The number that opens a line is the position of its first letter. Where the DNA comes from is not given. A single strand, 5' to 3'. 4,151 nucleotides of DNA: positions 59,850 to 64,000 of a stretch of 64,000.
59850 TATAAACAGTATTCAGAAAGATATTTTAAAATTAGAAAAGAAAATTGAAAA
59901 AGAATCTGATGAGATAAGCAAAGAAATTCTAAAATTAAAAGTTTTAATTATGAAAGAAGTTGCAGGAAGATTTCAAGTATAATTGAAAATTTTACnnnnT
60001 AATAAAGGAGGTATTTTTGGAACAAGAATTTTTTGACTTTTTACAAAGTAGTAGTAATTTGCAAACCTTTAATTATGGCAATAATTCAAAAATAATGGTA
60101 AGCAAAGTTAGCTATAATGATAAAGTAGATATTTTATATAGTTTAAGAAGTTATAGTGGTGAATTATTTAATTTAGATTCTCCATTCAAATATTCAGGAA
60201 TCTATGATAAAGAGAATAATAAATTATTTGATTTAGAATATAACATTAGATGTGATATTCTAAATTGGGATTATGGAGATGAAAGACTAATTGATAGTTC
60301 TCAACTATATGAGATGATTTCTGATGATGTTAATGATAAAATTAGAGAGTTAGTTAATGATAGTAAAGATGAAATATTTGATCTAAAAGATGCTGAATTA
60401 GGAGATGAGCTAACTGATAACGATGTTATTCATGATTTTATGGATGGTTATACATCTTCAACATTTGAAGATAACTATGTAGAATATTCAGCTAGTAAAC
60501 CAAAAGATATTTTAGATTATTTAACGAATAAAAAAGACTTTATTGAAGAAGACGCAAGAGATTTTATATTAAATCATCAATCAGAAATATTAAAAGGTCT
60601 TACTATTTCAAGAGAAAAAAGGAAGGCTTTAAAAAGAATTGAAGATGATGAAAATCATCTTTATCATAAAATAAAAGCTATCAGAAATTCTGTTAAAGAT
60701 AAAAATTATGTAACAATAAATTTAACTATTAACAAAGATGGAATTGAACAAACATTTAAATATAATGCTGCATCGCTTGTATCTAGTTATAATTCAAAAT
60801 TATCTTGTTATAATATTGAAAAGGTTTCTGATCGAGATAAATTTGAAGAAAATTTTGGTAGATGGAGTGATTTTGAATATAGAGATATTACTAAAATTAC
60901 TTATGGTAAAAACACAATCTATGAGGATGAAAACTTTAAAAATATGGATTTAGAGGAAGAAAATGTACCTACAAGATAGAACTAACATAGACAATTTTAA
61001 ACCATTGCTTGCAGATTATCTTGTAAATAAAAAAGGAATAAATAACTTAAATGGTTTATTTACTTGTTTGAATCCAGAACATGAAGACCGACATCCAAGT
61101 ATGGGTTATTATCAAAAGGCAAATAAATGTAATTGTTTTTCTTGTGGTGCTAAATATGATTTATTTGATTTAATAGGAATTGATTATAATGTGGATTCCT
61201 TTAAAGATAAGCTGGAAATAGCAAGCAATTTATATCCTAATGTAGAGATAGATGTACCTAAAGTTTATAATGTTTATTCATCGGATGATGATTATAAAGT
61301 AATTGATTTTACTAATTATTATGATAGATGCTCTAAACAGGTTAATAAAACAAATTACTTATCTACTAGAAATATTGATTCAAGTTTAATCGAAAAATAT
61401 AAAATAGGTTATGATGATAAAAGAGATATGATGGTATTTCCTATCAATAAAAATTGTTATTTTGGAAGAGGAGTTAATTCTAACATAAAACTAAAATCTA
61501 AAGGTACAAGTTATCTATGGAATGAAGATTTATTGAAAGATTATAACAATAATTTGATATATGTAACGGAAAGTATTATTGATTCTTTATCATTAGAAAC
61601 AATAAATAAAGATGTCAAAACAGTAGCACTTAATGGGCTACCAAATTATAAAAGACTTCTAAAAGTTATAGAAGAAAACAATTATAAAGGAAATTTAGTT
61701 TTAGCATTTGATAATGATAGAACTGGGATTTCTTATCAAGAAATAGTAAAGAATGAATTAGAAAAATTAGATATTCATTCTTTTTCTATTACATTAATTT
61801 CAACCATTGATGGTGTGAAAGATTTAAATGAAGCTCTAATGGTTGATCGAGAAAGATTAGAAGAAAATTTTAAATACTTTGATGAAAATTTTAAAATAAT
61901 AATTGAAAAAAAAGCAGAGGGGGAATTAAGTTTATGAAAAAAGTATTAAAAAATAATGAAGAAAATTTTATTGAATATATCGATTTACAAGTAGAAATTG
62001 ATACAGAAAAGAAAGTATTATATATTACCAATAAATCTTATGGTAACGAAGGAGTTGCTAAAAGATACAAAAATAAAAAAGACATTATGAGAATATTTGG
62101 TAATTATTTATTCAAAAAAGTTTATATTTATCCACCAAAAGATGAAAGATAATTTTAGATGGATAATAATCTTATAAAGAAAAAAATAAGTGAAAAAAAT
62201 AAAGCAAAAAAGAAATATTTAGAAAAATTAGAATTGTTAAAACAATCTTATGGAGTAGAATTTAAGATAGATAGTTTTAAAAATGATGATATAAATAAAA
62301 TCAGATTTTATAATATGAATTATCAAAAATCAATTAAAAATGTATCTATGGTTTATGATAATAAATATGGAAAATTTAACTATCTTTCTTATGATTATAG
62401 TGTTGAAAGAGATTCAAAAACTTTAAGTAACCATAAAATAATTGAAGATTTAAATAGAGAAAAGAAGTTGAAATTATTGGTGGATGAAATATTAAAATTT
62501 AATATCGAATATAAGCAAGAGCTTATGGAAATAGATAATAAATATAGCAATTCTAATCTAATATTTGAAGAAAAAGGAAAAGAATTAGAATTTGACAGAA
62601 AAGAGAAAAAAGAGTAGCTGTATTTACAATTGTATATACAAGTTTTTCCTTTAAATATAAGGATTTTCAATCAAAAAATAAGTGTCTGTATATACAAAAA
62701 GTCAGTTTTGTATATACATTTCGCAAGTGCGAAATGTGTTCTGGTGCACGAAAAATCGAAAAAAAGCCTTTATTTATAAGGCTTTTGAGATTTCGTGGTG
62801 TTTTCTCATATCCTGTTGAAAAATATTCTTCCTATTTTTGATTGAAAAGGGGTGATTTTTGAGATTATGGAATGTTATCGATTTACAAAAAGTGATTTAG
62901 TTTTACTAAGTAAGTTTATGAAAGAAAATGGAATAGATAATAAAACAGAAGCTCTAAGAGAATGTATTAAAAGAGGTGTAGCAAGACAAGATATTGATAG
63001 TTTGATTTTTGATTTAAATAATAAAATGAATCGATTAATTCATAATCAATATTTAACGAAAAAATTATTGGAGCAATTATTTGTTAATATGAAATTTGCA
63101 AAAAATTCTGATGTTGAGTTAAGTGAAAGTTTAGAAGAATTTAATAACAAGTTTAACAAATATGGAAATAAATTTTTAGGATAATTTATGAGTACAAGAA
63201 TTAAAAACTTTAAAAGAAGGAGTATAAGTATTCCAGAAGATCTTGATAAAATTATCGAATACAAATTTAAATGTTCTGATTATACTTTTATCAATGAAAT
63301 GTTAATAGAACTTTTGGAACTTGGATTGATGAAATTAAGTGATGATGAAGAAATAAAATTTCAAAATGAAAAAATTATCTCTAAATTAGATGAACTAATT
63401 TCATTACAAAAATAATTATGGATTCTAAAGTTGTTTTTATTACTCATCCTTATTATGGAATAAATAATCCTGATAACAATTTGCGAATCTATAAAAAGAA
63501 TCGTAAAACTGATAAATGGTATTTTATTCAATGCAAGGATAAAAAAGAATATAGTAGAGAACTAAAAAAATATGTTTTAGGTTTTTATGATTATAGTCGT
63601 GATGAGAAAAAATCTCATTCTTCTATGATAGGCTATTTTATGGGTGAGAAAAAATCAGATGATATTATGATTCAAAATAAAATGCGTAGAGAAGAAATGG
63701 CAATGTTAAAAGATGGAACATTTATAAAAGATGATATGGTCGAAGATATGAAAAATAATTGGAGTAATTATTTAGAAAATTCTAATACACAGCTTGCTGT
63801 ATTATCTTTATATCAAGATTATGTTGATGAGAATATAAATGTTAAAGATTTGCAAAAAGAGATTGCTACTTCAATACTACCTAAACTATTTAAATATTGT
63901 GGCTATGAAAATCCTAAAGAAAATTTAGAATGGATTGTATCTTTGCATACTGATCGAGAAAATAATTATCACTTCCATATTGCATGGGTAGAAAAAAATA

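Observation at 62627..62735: oriT-like cluster of palindromes upstream of RHH accessory genes and the HUH relaxase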

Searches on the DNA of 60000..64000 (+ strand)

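Call 3: search_dna_similar(query=window:60000-64000:+, collection=plasmids, mode=near)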
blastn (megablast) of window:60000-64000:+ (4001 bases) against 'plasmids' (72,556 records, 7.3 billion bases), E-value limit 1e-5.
No match.

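Call 4: search_dna_similar(query=window:60000-64000:+, collection=phages, mode=near)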
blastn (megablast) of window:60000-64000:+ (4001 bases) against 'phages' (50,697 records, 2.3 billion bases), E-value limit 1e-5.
No match.

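Call 88: search_dna_similar(query=window:62600-62860:+, collection=plasmids, mode=distant, max_evalue=1, max_rows=15)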
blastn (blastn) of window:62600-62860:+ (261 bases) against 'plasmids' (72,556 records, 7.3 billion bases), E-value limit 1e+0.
Records with a match: 28; places in all: 28; records where one place covers at least 80% of the query: 0.
Best place of each record, by identity: 95-99% 3; 90-95% 5; 80-90% 19; 60-80% 1.
By first word of the organism name: Clostridioides 11; Bacillus 7; Enterocloster 3; Lacticaseibacillus 2; Streptococcus 1; Clostridium 1; Paenibacillus 1; Enterococcus 1; Subdoligranulum 1.
By predicted mobility (MOB-suite, as given by PLSDB): non-mobilizable 20; mobilizable 8.
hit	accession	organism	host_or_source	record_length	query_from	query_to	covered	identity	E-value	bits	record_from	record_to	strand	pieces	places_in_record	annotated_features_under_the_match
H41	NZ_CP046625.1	Streptococcus ruminicola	Bos taurus coreanae,cell culture,Rumen ...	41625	35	94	23%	76.7%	8e-1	42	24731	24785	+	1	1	hypothetical protein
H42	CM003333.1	Clostridium botulinum C/D str. BKT12695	Chicken,caecum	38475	8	54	18%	80.9%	8e-1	42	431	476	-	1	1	putative plasmid replication protein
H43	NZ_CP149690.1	Clostridioides difficile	-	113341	34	78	17%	82.0%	8e-1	42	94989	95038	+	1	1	hypothetical protein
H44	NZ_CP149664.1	Clostridioides difficile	-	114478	34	78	17%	82.0%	8e-1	42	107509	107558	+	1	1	hypothetical protein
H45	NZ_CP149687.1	Clostridioides difficile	Dog,single cell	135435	34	78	17%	82.0%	8e-1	42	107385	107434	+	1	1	hypothetical protein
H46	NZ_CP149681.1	Clostridioides difficile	Dog,single cell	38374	34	78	17%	82.0%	8e-1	42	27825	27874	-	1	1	hypothetical protein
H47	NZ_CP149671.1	Clostridioides difficile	Dog,single cell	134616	34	78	17%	82.0%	8e-1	42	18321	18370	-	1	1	hypothetical protein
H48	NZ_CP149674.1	Clostridioides difficile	Dog,single cell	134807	34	78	17%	82.0%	8e-1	42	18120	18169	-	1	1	hypothetical protein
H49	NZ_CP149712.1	Clostridioides difficile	-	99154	34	78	17%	82.0%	8e-1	42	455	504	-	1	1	hypothetical protein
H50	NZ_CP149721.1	Clostridioides difficile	Homo sapiens,single cell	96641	34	78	17%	82.0%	8e-1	42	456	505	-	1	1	hypothetical protein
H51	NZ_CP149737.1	Clostridioides difficile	Homo sapiens,single cell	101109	34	78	17%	82.0%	8e-1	42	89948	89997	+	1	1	hypothetical protein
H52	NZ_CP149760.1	Clostridioides difficile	Homo sapiens,single cell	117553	34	78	17%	82.0%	8e-1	42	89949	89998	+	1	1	hypothetical protein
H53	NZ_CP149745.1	Clostridioides difficile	Homo sapiens,single cell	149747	34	78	17%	82.0%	8e-1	42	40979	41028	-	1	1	hypothetical protein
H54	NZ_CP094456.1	Bacillus sp. ZJS3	cell culture,biological soil crust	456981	34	75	16%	81.0%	8e-1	41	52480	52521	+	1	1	amino acid adenylation domain-containing protein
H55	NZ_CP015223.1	Bacillus subtilis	Fermented food,Doenjang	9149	151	187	14%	86.5%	6e-2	46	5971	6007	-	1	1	none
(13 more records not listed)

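Call 91: search_rna_families(source=window, start=61500, end=64000, threshold=evalue, max_evalue=1)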
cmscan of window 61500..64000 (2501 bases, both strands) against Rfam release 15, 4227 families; matches with E-value up to 1: 0.
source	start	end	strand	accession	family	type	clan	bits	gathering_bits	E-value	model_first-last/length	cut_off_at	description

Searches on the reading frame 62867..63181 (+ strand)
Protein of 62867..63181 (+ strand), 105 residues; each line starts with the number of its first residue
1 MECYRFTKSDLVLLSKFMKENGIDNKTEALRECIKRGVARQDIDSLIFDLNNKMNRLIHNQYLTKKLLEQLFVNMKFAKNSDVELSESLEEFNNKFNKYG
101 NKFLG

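Call 10: search_protein_families(library=pfam, proteins=[window:62867-63181:+], max_evalue=0.01)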
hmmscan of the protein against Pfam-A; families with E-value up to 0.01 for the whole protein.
window:62867-63181:+ (105 aa): 0 families

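Call 16: search_protein_families(library=ncbifam, proteins=[window:62867-63181:+], max_evalue=0.1)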
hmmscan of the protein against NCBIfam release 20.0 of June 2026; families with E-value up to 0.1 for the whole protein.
window:62867-63181:+ (105 aa): 3 families
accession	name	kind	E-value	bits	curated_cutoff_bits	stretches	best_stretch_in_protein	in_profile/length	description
NF004712.0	PRK06052.1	subfamily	0.0069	15.5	387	1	29-95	244-307/344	methionine synthase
NF007325.0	PRK09814.1-4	equivalog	0.033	13.4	491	1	15-74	273-332/337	sugar transferase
NF042940.1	racemase_DgcA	equivalog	0.059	12.6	400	1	24-60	69-105/323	N-acetyl-D-Glu racemase DgcA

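Call 59: search_solved_structures(query=A6, max_evalue=10)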
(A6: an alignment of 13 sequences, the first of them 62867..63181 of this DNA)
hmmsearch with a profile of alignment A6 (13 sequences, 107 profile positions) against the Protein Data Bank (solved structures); distinct sequences matched with E-value up to 10: 6.
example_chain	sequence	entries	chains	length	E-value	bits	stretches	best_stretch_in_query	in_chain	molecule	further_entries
8imh_A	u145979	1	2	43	0.25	15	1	2-37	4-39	Antitoxin MazE9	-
4obm_A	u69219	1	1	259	0.45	14.2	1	12-75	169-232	Uncharacterized protein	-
2bj1_A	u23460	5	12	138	0.61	13.8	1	2-46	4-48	NICKEL RESPONSIVE REGULATOR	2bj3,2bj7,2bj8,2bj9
2qmi_A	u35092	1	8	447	0.82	13.4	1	48-90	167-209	Pbp related beta-lactamase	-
1q5v_A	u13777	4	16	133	0.91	13.2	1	1-46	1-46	Nickel responsive regulator | Nickel-responsive regulator | Nickel-responsive regulatory protein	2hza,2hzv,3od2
6kyt_P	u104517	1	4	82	2.3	11.9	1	3-37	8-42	Antitoxin MazE9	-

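Call 64: search_protein_families(library=pfam, alignment_id=A6, max_evalue=5)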
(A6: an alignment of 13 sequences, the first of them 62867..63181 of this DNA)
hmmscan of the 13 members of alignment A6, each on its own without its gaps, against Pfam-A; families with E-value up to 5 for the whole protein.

A. member 1, window:62867-63181:+ (105 aa): 2 families
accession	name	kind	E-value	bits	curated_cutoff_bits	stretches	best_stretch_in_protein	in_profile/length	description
PF07021.18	MetW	-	0.032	14.3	21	1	14-50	31-71/193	Methionine biosynthesis protein MetW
PF19184.5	DUF5866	-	0.079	13.1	25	1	43-86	7-47/74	Family of unknown function (DUF5866)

B. families by the number of members that match (of 13 scanned): 22 families
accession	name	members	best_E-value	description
PF19807.5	DUF6290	6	5.5e-05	Family of unknown function (DUF6290)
PF11738.13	DUF3298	3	0.12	Protein of unknown function (DUF3298)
PF01402.27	RHH_1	2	0.00062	Ribbon-helix-helix protein, copG family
PF10557.15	Cullin_Nedd8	2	0.013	Cullin protein neddylation domain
PF15290.11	Syntaphilin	2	0.024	Golgi-localised syntaxin-1-binding clamp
PF24983.1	DUF7774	2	0.22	Domain of unknown function (DUF7774)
PF03754.18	At2g31720-like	1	0.00085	B3 domain-containing protein At2g31720-like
PF04840.18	Vps16_C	1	0.001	Vps16, C-terminal region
PF23129.1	DotZ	1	0.0053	DotZ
PF22376.2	PSV_trans_reg_dom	1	0.019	PSV, transcriptional regulator domain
PF07021.18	MetW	1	0.032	Methionine biosynthesis protein MetW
PF07802.16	GCK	1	0.035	GCK domain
PF05742.17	TANGO2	1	0.042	Transport and Golgi organisation 2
PF13274.11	SocA_Panacea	1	0.046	Antitoxin SocA-like, Panacea domain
PF16523.10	betaPIX_CC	1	0.074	betaPIX coiled coil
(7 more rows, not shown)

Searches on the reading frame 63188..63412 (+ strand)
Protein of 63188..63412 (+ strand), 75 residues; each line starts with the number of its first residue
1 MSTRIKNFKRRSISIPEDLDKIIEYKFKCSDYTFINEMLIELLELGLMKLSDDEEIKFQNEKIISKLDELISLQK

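Call 10: search_protein_families(library=pfam, proteins=[window:63188-63412:+], max_evalue=0.01)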
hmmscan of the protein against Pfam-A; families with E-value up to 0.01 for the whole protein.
window:63188-63412:+ (75 aa): 0 families

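Call 16: search_protein_families(library=ncbifam, proteins=[window:63188-63412:+], max_evalue=0.1)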
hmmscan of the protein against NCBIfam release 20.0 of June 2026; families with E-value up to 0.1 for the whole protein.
window:63188-63412:+ (75 aa): 1 family
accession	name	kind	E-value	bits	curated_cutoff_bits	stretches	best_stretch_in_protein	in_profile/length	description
NF008393.0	PRK11191.1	equivalog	0.0084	16.4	82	1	18-69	29-79/134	ribonuclease E inhibitor RraB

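Call 60: search_solved_structures(query=A5, max_evalue=10)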
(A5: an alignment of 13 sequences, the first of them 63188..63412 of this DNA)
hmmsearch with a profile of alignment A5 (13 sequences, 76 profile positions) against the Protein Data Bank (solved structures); distinct sequences matched with E-value up to 10: 2.
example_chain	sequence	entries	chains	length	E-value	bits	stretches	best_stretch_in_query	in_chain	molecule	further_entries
2bj1_A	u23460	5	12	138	0.34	14.4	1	7-43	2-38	NICKEL RESPONSIVE REGULATOR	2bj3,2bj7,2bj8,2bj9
5fna_A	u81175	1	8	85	0.93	13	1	19-73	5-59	Caspase-1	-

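Call 63: search_protein_families(library=pfam, alignment_id=A5, max_evalue=5)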
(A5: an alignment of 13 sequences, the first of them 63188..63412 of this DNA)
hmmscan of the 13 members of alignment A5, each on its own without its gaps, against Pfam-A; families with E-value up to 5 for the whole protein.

A. member 1, window:63188-63412:+ (75 aa): 0 families

B. families by the number of members that match (of 13 scanned): 3 families
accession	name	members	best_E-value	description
PF25304.1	WH_eIF2D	2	0.035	eIF2D winged helix domain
PF23434.1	DUF7120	1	0.012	Family of unknown function (DUF7120)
PF13314.11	DUF4083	1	0.12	Domain of unknown function (DUF4083)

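Call 101: find_homologous_proteins(query=window:63188-63412:+, max_evalue=0.001)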
Query window:63188-63412:+ (75 aa): 56 proteins with E <= 0.001 among 57 candidates.
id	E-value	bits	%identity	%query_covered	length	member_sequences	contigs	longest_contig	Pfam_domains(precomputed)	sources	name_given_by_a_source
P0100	1.7e-38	147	100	100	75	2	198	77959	-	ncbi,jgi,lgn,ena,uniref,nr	ncbi:hypothetical protein [uncultured Clostridium sp.]|uniref:hypothetical protein n=1 Tax=unculture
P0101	1.1e-37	144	97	100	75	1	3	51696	-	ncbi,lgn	-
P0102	4.9e-37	142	96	100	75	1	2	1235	-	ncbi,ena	-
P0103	2.2e-36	140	95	100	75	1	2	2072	-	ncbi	-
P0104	2.3e-36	140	95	100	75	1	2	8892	-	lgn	-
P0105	2.4e-36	140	95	100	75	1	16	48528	-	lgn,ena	-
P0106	5.3e-36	139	95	100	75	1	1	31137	-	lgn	-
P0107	8.5e-34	132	89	100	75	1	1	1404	-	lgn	-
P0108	8.9e-34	132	89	99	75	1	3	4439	-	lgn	-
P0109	4.4e-33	130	87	100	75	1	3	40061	-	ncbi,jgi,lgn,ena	-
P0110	4.9e-33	129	89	100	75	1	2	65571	-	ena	-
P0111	6.3e-33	129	88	100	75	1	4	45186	-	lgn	-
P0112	9.5e-33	129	88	100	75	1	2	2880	-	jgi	-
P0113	1.1e-32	128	87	100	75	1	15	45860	-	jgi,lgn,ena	-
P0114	1.8e-32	128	85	100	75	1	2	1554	-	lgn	-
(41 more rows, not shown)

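Call 107: predict_structure(alignment_id=A7)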
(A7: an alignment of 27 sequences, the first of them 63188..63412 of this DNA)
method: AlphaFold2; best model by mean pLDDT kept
length: 75 residues; sequences in the alignment: 27
mean_pLDDT: 58.2   pTM: 0.28
mean pLDDT of the five models: 58.2, 58.1, 56.5, 55.8, 54.5
residues with pLDDT >= 90: 0; 70-90: 5; 50-70: 52; < 50: 18
segments of 3 or more residues with pLDDT < 50: 1-11, 47-51
pLDDT, mean of each block of 10 residues (from residue 1): 43 57 65 63 53 56 69 62
secondary structure, 60 per line:
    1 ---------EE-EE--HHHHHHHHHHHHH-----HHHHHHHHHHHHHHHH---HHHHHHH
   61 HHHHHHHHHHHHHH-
elements in order: H17-29 H35-50 H54-74

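Call 110: fold_search(model_id=the predicted structure, library=pdb)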
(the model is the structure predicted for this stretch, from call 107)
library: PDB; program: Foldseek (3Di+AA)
matches with E <= 10: 0; with E <= 0.001: 0
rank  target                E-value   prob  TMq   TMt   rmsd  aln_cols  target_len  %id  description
